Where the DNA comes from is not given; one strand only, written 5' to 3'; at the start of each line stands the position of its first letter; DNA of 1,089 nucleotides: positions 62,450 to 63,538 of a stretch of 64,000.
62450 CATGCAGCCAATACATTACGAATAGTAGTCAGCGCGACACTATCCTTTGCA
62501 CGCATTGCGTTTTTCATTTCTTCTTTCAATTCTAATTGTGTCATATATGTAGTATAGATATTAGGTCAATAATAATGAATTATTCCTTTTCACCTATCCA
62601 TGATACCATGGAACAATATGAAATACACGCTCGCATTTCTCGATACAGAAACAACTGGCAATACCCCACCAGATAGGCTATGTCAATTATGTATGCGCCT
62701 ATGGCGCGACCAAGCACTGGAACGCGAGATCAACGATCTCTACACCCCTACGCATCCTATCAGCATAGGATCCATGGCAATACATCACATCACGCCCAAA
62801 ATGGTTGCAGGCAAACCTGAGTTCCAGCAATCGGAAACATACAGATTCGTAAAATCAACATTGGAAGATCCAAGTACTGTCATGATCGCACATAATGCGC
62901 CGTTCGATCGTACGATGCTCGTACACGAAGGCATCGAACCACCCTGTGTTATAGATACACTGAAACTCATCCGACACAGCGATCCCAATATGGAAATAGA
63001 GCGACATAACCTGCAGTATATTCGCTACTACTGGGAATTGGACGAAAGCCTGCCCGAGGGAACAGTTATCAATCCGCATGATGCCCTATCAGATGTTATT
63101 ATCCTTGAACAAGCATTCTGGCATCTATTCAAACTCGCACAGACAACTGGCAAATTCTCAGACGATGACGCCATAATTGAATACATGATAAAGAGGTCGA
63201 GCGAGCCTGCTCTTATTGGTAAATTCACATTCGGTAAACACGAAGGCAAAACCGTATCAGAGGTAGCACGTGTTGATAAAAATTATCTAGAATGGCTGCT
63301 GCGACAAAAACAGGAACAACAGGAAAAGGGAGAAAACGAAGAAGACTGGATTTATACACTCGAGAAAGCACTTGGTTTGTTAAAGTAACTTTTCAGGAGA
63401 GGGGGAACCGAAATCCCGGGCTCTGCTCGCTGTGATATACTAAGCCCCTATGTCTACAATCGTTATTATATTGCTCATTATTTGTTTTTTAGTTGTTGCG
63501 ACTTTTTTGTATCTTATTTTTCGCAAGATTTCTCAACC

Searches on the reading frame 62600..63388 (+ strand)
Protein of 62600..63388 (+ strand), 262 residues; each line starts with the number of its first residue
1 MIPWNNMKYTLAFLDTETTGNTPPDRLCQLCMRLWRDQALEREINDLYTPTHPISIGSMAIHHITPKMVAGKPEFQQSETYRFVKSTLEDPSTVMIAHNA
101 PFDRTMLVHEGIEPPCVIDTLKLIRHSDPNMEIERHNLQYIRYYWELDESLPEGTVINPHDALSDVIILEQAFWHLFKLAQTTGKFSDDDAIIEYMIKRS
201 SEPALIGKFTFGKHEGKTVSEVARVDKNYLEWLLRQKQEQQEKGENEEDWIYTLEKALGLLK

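Call 79: search_protein_families(library=pfam, proteins=[window:62600-63388:+], max_evalue=0.001)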
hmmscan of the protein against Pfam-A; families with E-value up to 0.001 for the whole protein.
window:62600-63388:+ (262 aa): 3 families
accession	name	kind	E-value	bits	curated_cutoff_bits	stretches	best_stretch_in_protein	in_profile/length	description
PF00929.31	RNase_T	-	9e-14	52.8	24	1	13-168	2-159/164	Exonuclease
PF20600.3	ExoX-like_C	-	2.5e-12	46.4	26.5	1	209-237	1-29/30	Exodeoxyribonuclease X-like C-terminal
PF01612.26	DNA_pol_A_exo1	-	0.00024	21.4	23.6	1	39-138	24-120/173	3'-5' exonuclease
